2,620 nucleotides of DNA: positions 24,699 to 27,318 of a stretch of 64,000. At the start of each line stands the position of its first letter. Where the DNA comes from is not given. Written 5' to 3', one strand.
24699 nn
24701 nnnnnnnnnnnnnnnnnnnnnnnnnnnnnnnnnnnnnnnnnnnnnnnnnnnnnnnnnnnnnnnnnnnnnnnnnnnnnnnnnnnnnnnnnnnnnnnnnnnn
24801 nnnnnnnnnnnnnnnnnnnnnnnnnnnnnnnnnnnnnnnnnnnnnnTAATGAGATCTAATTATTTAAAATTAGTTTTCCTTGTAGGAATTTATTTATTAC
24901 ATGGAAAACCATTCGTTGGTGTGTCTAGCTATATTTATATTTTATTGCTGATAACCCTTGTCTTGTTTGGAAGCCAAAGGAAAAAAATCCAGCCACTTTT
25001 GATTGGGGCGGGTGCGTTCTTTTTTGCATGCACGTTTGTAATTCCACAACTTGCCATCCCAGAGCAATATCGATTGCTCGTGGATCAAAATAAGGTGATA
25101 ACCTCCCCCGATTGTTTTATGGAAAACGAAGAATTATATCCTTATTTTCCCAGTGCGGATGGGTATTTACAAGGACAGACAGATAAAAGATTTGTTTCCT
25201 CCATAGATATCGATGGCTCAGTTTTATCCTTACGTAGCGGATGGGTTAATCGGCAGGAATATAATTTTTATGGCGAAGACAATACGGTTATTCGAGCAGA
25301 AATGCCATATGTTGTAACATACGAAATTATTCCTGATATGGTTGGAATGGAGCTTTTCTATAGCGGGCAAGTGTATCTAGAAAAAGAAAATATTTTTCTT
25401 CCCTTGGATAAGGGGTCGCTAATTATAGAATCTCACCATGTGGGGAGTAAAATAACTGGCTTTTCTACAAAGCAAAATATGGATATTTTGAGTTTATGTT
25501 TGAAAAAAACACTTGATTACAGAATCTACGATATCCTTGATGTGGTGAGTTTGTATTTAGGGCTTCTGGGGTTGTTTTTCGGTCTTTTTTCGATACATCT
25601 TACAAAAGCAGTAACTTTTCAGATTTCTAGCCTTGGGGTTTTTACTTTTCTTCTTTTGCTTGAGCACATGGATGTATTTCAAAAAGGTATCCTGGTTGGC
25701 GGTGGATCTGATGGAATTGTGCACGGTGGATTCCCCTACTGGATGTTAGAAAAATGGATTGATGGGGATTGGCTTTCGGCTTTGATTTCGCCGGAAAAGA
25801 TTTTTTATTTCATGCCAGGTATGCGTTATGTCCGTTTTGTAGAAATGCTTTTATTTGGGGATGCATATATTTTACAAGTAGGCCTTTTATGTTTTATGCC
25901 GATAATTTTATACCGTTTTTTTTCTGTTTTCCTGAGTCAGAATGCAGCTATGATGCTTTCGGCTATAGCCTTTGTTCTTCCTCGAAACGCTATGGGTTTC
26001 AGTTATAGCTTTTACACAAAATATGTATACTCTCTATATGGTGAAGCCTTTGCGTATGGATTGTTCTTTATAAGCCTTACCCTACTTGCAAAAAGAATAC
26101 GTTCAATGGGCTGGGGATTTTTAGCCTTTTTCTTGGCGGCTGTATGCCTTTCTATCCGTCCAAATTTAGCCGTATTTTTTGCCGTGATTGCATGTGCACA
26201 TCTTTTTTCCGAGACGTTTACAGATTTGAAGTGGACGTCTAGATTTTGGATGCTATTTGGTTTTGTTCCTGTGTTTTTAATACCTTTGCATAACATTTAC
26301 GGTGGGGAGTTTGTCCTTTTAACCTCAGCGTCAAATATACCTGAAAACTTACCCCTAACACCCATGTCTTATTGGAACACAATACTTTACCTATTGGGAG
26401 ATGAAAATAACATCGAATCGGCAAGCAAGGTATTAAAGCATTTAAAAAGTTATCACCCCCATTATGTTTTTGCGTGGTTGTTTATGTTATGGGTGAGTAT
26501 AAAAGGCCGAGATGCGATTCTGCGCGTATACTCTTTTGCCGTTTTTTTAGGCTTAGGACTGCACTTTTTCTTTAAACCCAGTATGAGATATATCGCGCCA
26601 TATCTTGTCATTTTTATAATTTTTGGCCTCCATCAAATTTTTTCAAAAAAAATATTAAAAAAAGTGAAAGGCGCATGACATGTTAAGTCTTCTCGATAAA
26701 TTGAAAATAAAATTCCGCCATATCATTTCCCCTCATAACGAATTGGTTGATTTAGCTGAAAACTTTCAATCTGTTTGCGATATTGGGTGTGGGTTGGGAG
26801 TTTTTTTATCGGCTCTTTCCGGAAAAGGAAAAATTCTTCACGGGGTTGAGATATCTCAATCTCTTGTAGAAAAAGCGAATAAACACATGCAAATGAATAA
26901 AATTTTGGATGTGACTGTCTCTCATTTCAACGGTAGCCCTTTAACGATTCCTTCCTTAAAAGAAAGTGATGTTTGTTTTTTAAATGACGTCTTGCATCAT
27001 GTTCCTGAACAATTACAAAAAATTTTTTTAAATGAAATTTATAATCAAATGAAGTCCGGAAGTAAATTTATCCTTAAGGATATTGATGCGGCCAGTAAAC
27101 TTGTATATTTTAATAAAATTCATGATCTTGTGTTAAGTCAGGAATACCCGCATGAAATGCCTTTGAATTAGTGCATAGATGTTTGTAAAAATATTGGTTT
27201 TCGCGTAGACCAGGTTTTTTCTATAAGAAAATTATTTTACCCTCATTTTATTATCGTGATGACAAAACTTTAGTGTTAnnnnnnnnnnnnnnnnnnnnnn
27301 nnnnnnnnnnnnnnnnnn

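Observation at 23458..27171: Translationally coupled operon: HAD phosphatase::UbiA phosphoribosyl/prenyl-transferase fusion, a 14-TM GT-C-like membrane protein, and a SAM methyltransferase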

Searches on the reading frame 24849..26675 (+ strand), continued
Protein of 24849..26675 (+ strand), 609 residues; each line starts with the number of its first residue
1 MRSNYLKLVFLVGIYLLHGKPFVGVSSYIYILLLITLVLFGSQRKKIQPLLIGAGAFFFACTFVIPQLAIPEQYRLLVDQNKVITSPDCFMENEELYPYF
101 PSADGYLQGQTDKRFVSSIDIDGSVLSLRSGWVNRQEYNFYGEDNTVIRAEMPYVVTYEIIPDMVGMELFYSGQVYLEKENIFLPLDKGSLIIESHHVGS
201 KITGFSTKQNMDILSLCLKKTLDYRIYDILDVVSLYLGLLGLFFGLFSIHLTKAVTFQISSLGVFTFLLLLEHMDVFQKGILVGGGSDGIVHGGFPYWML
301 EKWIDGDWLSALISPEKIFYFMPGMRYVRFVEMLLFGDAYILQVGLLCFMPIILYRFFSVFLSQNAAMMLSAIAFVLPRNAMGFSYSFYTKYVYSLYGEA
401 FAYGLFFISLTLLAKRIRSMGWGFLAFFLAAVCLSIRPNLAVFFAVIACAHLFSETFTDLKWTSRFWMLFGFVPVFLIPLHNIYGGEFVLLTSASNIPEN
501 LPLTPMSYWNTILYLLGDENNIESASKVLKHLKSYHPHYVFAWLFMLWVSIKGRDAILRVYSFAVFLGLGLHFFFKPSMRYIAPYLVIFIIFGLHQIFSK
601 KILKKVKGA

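Call 78: find_related_loci(query=A1, collection=metagenome_contigs, flank=6000)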
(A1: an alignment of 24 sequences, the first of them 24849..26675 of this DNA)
Query A1 (609 aa) in metagenome_contigs; peptide patterns used: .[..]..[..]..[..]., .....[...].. (x = any residue, [..] = any of these).
226 stretches matched a pattern; 12 encode a relative of the query (tblastn E <= 1e-3); 12 distinct loci.
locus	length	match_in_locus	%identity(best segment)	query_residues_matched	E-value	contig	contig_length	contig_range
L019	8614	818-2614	48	4-597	0e+0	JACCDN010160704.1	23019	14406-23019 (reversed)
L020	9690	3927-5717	49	6-597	0e+0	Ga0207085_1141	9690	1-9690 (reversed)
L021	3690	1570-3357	49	7-597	0e+0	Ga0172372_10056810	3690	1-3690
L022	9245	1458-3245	49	7-597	1e-175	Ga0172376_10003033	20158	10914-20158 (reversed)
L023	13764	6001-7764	50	15-597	1e-173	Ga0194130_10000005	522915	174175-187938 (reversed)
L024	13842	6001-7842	44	5-608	1e-153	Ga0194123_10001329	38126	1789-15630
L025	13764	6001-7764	50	15-597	1e-173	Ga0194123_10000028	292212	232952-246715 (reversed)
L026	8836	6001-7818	36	2-601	1e-98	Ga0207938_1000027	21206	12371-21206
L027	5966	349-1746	27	102-542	2e-30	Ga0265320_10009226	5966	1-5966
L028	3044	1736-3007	26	99-508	1e-25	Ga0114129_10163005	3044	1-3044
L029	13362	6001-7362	25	113-535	8e-24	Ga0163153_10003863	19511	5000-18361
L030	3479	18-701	30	284-508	7e-20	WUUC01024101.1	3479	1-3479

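Call 90: search_protein_families(library=ncbifam, proteins=[L003:8124-8867:+, L003:8877-10001:+, L003:11985-12929:+, L015:15548-16315:+, L015:7909-9975:+, L014:7880-9058:+, L014:9030-9596:+, L014:9592-9945:+, L001:10280-11293:-], max_evalue=0.00001)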
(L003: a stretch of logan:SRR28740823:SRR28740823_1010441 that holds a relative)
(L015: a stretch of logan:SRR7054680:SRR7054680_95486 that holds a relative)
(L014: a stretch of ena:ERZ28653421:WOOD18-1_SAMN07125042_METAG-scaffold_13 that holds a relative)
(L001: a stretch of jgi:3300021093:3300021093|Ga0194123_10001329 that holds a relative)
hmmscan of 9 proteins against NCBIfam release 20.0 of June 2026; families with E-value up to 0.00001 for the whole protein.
L003:8124-8867:+ (248 aa): 8 families
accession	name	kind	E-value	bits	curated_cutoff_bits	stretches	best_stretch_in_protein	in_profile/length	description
NF047588.1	GlcsyltransPgfSStrep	equivalog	7.3e-19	68.1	500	1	6-131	4-123/308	glycosyltransferase PgfS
NF007986.1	PRK10714.1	equivalog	1.2e-15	57.4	529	1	5-186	8-177/316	undecaprenyl-phosphate 4-deoxy-4-formamido-L-arabinose transferase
TIGR03937.1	PgaC_IcaA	equivalog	6.4e-13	48.4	422.3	1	3-122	45-158/407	poly-beta-1,6-N-acetyl-D-glucosamine synthase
NF058614.1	PPMAGASynPpgS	equivalog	9.9e-12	44.7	370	1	5-149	2-134/226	polyprenyl-phospho-N-acetylgalactosaminyl synthase PpgS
TIGR03111.1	glyc2_xrt_Gpos1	hypoth_equivalog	3.2e-10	39.4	363.95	1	5-125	51-163/439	TIGR03111 family XrtG-associated glycosyltransferase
NF041875.1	EPS_EpsD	equivalog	7.7e-08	32.1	370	1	11-144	7-130/325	exopolysaccharide biosynthesis glycosyltransferase EpsD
NF007482.0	PRK10073.1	equivalog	1.8e-07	30.5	423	1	4-116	7-108/334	glycosyltransferase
TIGR04182.1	glyco_TIGR04182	equivalog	3.5e-07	29.9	325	1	7-219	4-189/293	S-layer glycoprotein N-glycosyltransferase AglJ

L003:8877-10001:+ (375 aa): 2 families
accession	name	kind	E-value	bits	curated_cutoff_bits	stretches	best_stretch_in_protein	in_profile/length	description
TIGR00236.1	wecB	equivalog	3.9e-139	463.9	210.15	1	1-370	1-363/366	non-hydrolyzing UDP-N-acetylglucosamine 2-epimerase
TIGR03568.1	NeuC_NnaA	equivalog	1.9e-32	112.5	235.9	1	2-367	2-363/365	UDP-N-acetylglucosamine 2-epimerase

L003:11985-12929:+ (315 aa): 1 family
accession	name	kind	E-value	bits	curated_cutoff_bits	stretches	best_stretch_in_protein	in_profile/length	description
NF002879.0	PRK03333.1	equivalog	9.2e-19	67.7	215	1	4-165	211-382/395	dephospho-CoA kinase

L015:15548-16315:+ (256 aa): 5 families
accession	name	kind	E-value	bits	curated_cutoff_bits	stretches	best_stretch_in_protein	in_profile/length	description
NF058614.1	PPMAGASynPpgS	equivalog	3.3e-13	49.6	370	1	8-204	1-195/226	polyprenyl-phospho-N-acetylgalactosaminyl synthase PpgS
NF047588.1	GlcsyltransPgfSStrep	equivalog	9.4e-12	44.8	500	1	9-173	3-167/308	glycosyltransferase PgfS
NF041391.1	DPhHxTase_Halo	equivalog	3.4e-11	42.5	375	1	15-212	3-189/213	dolichyl-phosphate hexose transferase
TIGR04182.1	glyco_TIGR04182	equivalog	8.1e-09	35.3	325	1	8-211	1-196/293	S-layer glycoprotein N-glycosyltransferase AglJ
NF007986.1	PRK10714.1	equivalog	9e-08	31.5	529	1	8-235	7-229/316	undecaprenyl-phosphate 4-deoxy-4-formamido-L-arabinose transferase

L015:7909-9975:+ (689 aa): 0 families

L014:7880-9058:+ (393 aa): 0 families

L014:9030-9596:+ (189 aa): 0 families

L014:9592-9945:+ (118 aa): 0 families

L001:10280-11293:- (338 aa): 1 family
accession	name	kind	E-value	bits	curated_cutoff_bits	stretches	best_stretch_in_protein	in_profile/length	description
NF002959.0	PRK03624.1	equivalog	5.5e-06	26.2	124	1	192-327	6-133/147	GNAT family acetyltransferase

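Call 92: predict_structure(alignment_id=A3)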
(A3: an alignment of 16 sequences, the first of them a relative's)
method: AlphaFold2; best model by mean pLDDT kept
length: 666 residues; sequences in the alignment: 16
mean_pLDDT: 73.8   pTM: 0.78
mean pLDDT of the five models: 73.8, 72.2, 70.5, 63.4, 61.9
residues with pLDDT >= 90: 61; 70-90: 379; 50-70: 176; < 50: 50
segments of 3 or more residues with pLDDT < 50: 68-71, 85-88, 112-119, 160-165, 280-286, 656-666
pLDDT, mean of each block of 10 residues (from residue 1): 69 79 77 74 55 66 60 61 52 75 72 45 63 64 69 57 50 79 82 89 78 88 69 83 83 79 74 63 47 68 74 64 52 69 87 85 82 84 75 83 83 74 55 73 85 79 69 91 89 90 80 89 92 86 69 84 91 81 58 83 88 90 74 72 87 57 35
secondary structure, 60 per line:
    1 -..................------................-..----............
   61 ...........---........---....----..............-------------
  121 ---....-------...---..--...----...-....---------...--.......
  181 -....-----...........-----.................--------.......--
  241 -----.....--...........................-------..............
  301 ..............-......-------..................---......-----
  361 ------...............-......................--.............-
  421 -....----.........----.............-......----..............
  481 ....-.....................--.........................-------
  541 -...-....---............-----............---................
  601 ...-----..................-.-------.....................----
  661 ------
elements in order (helices of 4 or more, strands of 3 or more residues): H2-19 H26-41 H49-71 E75-82 H86-89 H94-107 H124-127 E135-137 H156-159 E174-180 H182-185 E191-201 E207-219 H220-223 E232-238 E246-250 H253-277 H287-314 H316-321 H329-346 H350-355 H367-381 H383-404 H407-419 H422-425 H430-438 H443-455 H457-462 H467-484 H486-506 H509-533 H553-564 H570-581 H585-603 H609-626 H636-656

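Call 94: fold_search(model_id=the predicted structure, library=pdb)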
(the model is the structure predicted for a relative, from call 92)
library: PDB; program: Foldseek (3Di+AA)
matches with E <= 10: 309; with E <= 0.001: 0
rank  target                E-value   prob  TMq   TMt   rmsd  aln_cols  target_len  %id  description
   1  7bvf_B                3.7e-03  1.00  0.31  0.21  18.4       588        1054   11  Cryo-EM structure of Mycobacterium tuberculosis arabinosyltransferase EmbA-EmbB-AcpM2 in complex with ethambutol (released 2020-04-29)
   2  8k9q                  2.3e-02  0.28  0.10  0.08  22.8       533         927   11  Cryo-EM structure of the GPI inositol-deacylase (PGAP1/Bst1) from Chaetomium thermophilum (released 2023-12-20)
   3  9s6r_A                1.1e-01  0.96  0.28  0.44   9.7       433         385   13  Ternary cryo-EM structure of yeast ALG3 with Dol25-PP-GlcNAc2Man5, Dol25-P-Man, and Fab (released 2026-03-18)
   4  5f15                  1.6e-01  0.99  0.33  0.39   6.9       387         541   13  Crystal Structure of ArnT from Cupriavidus metallidurans bound to Undecaprenyl phosphate (released 2016-02-17)
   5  2pyt_B                3.1e-01  0.30  0.07  0.28  13.2       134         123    8  Crystal structure of a putative ethanolamine utilization protein q (eutq, stm2468) from salmonella typhimurium lt2 at  (released 2007-05-29)
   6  5u58_D                3.8e-01  0.66  0.07  0.23  10.2        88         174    9  Psf4 in complex with Fe2+ and (R)-2-HPP (released 2017-01-04)
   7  8h8d_A                4.4e-01  0.10  0.09  0.14  25.3       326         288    9  Structure of Xenopus tropicalis acid-sensitive outwardly rectifying channel ASOR trimer bound with tRNA (intermediate  (released 2024-05-01)
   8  6mn6_A                5.2e-01  0.60  0.09  0.17  10.9       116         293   16  Crystal structure of the cytosolic domain of human CNNM3 (released 2019-10-09)
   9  3bcw_B                5.6e-01  0.21  0.06  0.22   8.8        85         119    7  Crystal structure of a duf861 family protein with a rmlc-like cupin fold (bb1179) from bordetella bronchiseptica rb50  (released 2007-11-27)
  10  2q30_A                6.4e-01  0.47  0.07  0.32  10.3        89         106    9  Crystal structure of a rmlc-like cupin protein (dde_2303) from desulfovibrio desulfuricans subsp. at 1.94 A resolution (released 2007-06-19)
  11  2fqp_A                6.4e-01  0.25  0.08  0.33  12.2       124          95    7  Crystal structure of a cupin domain (bp2299) from bordetella pertussis tohama i at 1.80 A resolution (released 2006-05-16)
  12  6b8w_A                7.0e-01  0.35  0.07  0.30   9.2        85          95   10  1.9 Angstrom Resolution Crystal Structure of Cupin_2 Domain (pfam 07883) of XRE Family Transcriptional Regulator from  (released 2017-10-25)
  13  2zew_A                7.0e-01  0.06  0.04  0.13  16.2       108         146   10  Family 16 Cabohydrate Binding Domain Module 1 (released 2008-03-04)
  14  4k5y_B                7.3e-01  0.04  0.07  0.10  26.1       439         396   11  Crystal structure of human corticotropin-releasing factor receptor 1 (CRF1R) in complex with the antagonist CP-376395 (released 2013-07-17)
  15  4k5y_A                7.3e-01  0.04  0.07  0.09  26.6       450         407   11  Crystal structure of human corticotropin-releasing factor receptor 1 (CRF1R) in complex with the antagonist CP-376395 (released 2013-07-17)
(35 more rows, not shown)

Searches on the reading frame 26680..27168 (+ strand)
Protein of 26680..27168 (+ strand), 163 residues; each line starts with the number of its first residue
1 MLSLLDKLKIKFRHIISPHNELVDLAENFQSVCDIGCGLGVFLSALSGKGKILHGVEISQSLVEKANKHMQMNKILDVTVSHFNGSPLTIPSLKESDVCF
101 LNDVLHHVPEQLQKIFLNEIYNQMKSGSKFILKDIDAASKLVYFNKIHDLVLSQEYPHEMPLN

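Call 8: search_protein_families(library=ncbifam, proteins=[window:26680-27168:+], max_evalue=0.01)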
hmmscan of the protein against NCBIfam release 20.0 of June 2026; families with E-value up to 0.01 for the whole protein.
window:26680-27168:+ (163 aa): 32 families (the best 25 are shown)
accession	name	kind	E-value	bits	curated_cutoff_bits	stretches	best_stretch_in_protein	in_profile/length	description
TIGR01983.1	UbiG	equivalog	3.8e-11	42.7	102.95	1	30-137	51-156/228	bifunctional 2-polyprenyl-6-hydroxyphenol methylase/3-demethylubiquinol 3-O-methyltransferase UbiG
NF041536.1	ArsM_DUF2284_UU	exception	1.1e-09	37.2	575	1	29-135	77-183/459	arsenite methyltransferase/DUF2284 domain selenoprotein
TIGR02021.1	BchM-ChlM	equivalog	6.9e-09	35.4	158.9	1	30-123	56-146/218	magnesium protoporphyrin IX methyltransferase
NF041537.1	ArsM_AhpD_UU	exception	1.1e-08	34.3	510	1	30-139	78-187/345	arsenite methyltransferase/AhpD domain selenoprotein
NF043040.1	corrin_prot_MT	hypoth_equivalog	3.2e-08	33.3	180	1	19-135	31-150/216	corrinoid protein-associated methyltransferase CpaM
TIGR03587.1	Pse_Me-ase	hypoth_equivalog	2.6e-07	31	112.05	1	21-123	36-133/204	pseudaminic acid biosynthesis-associated methylase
NF047649.1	MTase_UXPK_star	exception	9.2e-07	28.2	460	1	30-135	79-184/283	methyltransferase/UXPK-star double selenoprotein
NF040539.1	AST_met_ArsM_2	exception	2.4e-06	27.6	240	1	25-136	53-167/262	putative arsinothricin biosynthesis methyltransferase ArsM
NF009639.0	PRK13168.1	equivalog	9.6e-06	24.7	458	1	21-82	294-354/446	23S rRNA (uracil(1939)-C(5))-methyltransferase RlmD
NF011529.0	PRK14968.1-3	equivalog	1.3e-05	24.7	162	1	26-81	27-87/198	putative methyltransferase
NF045667.1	MTase_DVU1556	equivalog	1.7e-05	24.4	155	1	30-139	24-126/213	DVU_1556 family methyltransferase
TIGR00740.1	TIGR00740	equivalog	5.4e-05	23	193.3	1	26-132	47-159/239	carboxy-S-adenosyl-L-methionine synthase CmoA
TIGR04074.1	bacter_Hen1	equivalog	0.0001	20.9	340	1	28-125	282-385/462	3' terminal RNA ribose 2'-O-methyltransferase Hen1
TIGR00406.1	prmA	equivalog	0.00015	21.3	183.15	1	24-132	155-257/288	50S ribosomal protein L11 methyltransferase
TIGR00755.1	ksgA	equivalog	0.00023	20.6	171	1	27-80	26-81/256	16S rRNA (adenine(1518)-N(6)/adenine(1519)-N(6))-dimethyltransferase RsmA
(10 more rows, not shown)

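Call 9: search_protein_families(library=pfam, proteins=[window:26680-27168:+], max_evalue=0.1)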
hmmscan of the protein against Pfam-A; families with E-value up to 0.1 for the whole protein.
window:26680-27168:+ (163 aa): 17 families
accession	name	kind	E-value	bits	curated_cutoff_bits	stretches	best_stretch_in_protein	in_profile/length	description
PF13847.12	Methyltransf_31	-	3.6e-13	49.9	27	1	31-145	6-120/145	Methyltransferase domain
PF08241.18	Methyltransf_11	-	1.1e-12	48.8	21.2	1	34-132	2-95/95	Methyltransferase domain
PF13649.12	Methyltransf_25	-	5.6e-11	43.4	27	1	32-127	1-96/97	Methyltransferase domain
PF13489.12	Methyltransf_23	-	9.8e-11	42.1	27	1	14-149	8-134/164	Methyltransferase domain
PF08242.18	Methyltransf_12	-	2.5e-10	41.4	30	1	34-128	2-96/98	Methyltransferase domain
PF00891.24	Methyltransf_2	-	3.4e-06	27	22.3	1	23-132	58-164/210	O-methyltransferase domain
PF02390.23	Methyltransf_4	-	6.5e-05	22.9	24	1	31-85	4-60/173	Putative methyltransferase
PF05175.20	MTS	-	0.00099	19.2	23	1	27-84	29-89/170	Methyltransferase small domain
PF06325.19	PrmA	-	0.002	18.1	22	1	25-132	158-258/296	Ribosomal protein L11 methyltransferase (PrmA)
PF05724.17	TPMT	-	0.0025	17.9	26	1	36-132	45-153/218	Thiopurine S-methyltransferase (TPMT)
PF01135.25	PCMT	-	0.0042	17.3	20.3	1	14-86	60-134/210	Protein-L-isoaspartate(D-aspartate) O-methyltransferase (PCMT)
PF08003.17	Methyltransf_9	-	0.006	16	23.8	1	24-133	113-218/315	Protein of unknown function (DUF1698)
PF13679.12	Methyltransf_32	-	0.01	16.3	27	1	13-74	10-77/143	Methyltransferase domain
PF08123.19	DOT1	-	0.036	14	23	0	31-131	45-155/205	Histone methylation protein DOT1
PF01739.24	CheR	-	0.038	13.9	27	1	59-132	99-173/195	CheR methyltransferase, SAM binding domain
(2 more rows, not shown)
